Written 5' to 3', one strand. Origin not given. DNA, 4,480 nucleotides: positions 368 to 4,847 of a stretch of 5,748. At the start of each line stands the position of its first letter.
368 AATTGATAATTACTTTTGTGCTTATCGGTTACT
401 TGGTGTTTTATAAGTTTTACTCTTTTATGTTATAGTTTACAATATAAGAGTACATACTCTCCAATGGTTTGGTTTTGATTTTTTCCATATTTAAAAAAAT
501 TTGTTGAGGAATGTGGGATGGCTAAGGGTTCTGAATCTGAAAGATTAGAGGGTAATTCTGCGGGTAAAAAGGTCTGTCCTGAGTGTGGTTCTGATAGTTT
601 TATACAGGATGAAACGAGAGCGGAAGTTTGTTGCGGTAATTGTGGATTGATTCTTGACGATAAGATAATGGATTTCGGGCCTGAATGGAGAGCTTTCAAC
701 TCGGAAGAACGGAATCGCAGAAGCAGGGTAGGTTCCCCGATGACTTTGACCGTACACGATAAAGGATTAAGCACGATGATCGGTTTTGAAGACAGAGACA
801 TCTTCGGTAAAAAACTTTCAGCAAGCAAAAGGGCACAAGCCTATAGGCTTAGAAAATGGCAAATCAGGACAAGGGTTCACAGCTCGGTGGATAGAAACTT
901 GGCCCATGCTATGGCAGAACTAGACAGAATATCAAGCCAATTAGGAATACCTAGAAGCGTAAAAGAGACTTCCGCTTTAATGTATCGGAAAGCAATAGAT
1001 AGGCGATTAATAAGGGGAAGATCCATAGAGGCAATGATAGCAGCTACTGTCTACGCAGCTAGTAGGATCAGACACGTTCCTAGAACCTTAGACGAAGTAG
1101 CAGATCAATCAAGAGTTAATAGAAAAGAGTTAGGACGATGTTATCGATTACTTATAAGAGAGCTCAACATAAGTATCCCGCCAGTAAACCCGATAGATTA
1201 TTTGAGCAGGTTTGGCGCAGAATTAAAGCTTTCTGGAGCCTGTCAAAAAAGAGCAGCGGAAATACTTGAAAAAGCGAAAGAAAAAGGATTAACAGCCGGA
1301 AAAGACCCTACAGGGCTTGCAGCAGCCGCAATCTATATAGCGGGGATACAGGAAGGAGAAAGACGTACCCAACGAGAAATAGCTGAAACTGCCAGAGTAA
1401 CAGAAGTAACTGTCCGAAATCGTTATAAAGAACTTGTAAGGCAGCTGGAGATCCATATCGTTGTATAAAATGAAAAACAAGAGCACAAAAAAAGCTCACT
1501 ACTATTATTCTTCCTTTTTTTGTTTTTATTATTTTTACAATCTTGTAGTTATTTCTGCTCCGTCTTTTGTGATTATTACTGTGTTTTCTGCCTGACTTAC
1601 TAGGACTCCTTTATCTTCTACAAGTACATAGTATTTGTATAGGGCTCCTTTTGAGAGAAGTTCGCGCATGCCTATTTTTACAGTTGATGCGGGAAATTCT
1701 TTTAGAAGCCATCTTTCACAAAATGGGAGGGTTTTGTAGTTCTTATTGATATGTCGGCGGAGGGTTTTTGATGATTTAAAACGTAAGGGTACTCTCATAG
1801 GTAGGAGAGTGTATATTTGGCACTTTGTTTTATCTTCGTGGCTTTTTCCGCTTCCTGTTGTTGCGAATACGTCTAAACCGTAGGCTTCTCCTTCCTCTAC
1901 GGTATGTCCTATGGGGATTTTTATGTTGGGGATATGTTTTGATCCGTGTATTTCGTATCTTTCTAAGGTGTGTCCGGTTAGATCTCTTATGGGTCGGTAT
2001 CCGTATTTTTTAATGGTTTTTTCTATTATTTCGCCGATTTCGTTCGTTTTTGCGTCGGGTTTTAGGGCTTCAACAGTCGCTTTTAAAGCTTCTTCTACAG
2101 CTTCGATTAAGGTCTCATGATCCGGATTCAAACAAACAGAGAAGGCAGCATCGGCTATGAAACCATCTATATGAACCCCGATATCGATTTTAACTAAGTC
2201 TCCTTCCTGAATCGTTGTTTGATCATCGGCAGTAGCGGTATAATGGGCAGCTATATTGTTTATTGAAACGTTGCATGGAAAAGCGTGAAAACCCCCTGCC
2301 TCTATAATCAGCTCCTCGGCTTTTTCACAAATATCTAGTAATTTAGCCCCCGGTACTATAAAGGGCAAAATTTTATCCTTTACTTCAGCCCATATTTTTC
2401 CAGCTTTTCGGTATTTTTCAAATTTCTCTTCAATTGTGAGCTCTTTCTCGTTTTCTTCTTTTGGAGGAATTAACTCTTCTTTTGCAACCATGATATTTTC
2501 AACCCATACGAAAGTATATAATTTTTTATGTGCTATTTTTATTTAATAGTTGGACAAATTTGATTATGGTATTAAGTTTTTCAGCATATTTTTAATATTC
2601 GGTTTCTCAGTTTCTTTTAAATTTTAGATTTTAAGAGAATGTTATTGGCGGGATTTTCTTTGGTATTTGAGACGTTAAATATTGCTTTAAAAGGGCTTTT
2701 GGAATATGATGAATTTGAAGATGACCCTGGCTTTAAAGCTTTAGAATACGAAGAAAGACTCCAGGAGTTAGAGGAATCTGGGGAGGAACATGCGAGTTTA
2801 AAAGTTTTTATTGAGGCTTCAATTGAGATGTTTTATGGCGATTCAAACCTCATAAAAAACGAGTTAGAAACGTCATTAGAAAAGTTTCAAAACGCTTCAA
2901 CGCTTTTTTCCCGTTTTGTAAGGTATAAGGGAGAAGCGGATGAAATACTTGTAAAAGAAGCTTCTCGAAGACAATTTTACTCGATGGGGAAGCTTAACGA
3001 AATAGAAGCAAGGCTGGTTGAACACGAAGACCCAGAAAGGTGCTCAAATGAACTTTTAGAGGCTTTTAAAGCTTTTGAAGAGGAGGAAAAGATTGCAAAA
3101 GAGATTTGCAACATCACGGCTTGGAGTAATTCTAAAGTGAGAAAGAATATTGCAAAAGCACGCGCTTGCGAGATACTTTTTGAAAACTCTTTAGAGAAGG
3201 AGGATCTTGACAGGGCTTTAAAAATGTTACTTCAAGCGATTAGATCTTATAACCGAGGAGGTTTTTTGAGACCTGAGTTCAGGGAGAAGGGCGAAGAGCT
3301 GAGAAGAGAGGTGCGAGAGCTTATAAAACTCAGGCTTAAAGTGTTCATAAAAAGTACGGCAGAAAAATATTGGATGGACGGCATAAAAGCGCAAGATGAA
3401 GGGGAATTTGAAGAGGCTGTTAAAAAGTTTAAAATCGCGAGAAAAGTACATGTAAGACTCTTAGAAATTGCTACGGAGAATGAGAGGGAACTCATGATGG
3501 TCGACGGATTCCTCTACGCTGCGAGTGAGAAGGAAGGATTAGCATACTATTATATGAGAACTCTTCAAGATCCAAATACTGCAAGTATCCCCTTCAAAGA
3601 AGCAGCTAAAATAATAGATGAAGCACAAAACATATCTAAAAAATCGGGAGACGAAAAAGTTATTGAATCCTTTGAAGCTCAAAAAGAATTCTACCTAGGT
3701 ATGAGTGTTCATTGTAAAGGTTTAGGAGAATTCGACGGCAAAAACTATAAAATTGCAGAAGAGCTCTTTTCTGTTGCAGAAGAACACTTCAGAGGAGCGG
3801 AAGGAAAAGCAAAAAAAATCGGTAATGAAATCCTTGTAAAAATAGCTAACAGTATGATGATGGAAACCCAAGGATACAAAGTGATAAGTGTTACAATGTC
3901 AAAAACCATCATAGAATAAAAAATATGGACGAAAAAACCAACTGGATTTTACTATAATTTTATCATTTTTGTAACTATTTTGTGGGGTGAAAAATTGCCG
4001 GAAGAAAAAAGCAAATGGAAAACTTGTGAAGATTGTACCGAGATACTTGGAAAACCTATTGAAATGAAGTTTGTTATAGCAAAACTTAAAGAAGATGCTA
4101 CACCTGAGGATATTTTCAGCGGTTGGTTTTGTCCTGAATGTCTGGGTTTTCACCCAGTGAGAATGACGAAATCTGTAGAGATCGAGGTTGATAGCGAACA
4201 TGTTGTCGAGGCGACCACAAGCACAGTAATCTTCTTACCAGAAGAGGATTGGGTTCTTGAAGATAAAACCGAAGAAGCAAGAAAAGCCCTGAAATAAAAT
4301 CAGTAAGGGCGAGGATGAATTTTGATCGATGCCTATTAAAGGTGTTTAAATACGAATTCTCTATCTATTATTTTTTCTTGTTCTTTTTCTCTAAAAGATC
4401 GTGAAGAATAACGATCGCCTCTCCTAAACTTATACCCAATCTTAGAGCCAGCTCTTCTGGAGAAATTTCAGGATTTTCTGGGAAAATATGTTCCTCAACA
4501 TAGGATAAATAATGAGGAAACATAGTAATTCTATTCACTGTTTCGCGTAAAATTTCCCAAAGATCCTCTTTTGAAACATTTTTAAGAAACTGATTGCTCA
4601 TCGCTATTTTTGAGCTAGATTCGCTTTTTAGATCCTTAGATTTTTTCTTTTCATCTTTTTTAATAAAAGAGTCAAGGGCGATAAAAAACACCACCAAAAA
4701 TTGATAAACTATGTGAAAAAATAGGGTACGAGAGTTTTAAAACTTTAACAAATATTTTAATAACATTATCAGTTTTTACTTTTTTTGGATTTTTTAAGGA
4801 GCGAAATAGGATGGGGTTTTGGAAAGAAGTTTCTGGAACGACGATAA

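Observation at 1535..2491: MetAP with an Ebp1/PA2G4-like active-site change: possible archaeal precursor of the eukaryotic tunnel-exit pseudo-peptidase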

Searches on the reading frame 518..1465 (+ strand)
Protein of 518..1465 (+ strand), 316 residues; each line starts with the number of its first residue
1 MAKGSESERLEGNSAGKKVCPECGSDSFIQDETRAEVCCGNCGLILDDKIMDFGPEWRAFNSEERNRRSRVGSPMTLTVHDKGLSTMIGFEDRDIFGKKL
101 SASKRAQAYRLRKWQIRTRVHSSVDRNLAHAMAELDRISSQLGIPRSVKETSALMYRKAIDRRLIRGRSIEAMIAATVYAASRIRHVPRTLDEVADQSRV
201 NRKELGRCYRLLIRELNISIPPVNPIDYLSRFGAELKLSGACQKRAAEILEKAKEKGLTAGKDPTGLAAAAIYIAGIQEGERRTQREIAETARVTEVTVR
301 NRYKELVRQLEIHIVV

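Call 4: search_protein_families(library=pfam, proteins=[window:518-1465:+], max_evalue=0.01)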
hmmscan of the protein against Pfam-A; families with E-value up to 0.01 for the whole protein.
window:518-1465:+ (316 aa): 6 families
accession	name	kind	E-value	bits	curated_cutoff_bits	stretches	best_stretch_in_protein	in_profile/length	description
PF00382.24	TFIIB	-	1.1e-44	150.8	23.6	2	221-308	4-91/92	Transcription factor TFIIB repeat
PF08271.17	Zn_Ribbon_TF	-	2.3e-14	53.1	29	1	19-60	2-43/43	TFIIB zinc-binding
PF04545.22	Sigma70_r4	-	0.00044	20.2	24.1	0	280-310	18-48/50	Sigma-70, region 4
PF14354.12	Lar_restr_allev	-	0.0028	18.3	28.6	1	18-44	4-33/58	Restriction alleviation protein Lar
PF22109.2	Zn_ribbon_tTFIIB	-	0.0038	17.5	28.6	1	18-45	10-38/40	Transcription factor IIB, zinc ribbon, Trypanosome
PF13412.12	HTH_24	-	0.0039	17.2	21.9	0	277-308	12-43/48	Winged helix-turn-helix DNA-binding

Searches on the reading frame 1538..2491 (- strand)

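Call 4: search_protein_families(library=pfam, proteins=[window:1538-2491:-], max_evalue=0.01)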
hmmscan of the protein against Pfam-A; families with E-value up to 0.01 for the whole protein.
window:1538-2491:- (318 aa): 1 family
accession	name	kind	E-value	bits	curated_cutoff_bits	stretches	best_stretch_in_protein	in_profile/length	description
PF00557.29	Peptidase_M24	-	1e-31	110.8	23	1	25-202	1-181/208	Metallopeptidase family M24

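Call 5: search_protein_families(library=ncbifam, proteins=[window:1538-2491:-], max_evalue=0.01)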
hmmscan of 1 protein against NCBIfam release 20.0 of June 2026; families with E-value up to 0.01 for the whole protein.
window:1538-2491:- (318 aa): 10 families
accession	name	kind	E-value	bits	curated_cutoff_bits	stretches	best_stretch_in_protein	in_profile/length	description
TIGR00501.1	met_pdase_II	equivalog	7.1e-94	314.6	222.65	1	22-317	3-295/295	type II methionyl aminopeptidase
TIGR00495.1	crvDNA_42K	hypoth_equivalog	1.3e-54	185.3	430.05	1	12-314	8-331/383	ErbB3-binding protein EBP1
TIGR00500.1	met_pdase_I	equivalog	1.2e-30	106.8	171.35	1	19-210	4-203/247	type I methionyl aminopeptidase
NF008970.0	PRK12318.1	equivalog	6.6e-13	48.5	267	1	71-189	104-223/291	methionyl aminopeptidase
NF009533.0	PRK12897.1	equivalog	2.4e-12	46.8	488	1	29-187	15-180/248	type I methionyl aminopeptidase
NF040821.1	dipep_PepQ_Arch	equivalog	1.3e-07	31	630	1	69-176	174-284/346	Xaa-Pro dipeptidase PepQ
NF005583.0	PRK07281.1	equivalog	3e-05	23.4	445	1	124-218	149-243/286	methionyl aminopeptidase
NF007310.0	PRK09795.1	equivalog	0.0013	17.6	393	1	17-176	126-294/361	aminopeptidase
NF011720.0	PRK15173.1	subfamily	0.0027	16.8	420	0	91-163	187-262/343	peptidase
NF011173.0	PRK14575.1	equivalog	0.0047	15.9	850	0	90-164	249-326/406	putative peptidase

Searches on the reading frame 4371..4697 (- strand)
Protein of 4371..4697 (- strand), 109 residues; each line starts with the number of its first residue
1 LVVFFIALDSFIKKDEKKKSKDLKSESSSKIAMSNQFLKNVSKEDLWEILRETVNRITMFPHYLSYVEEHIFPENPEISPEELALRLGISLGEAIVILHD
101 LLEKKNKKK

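Call 4: search_protein_families(library=pfam, proteins=[window:4371-4697:-], max_evalue=0.01)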
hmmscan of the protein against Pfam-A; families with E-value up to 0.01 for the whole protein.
window:4371-4697:- (109 aa): 0 families

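Call 78: search_protein_families(library=ncbifam, proteins=[window:4371-4697:-], max_evalue=0.001)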
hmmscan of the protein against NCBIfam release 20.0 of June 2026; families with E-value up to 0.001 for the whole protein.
window:4371-4697:- (109 aa): 1 family
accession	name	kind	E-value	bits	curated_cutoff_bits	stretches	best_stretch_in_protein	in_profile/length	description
TIGR04176.1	MarR_EPS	equivalog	9.8e-05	22.4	88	0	73-104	14-45/105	MarR family EPS-associated transcriptional regulator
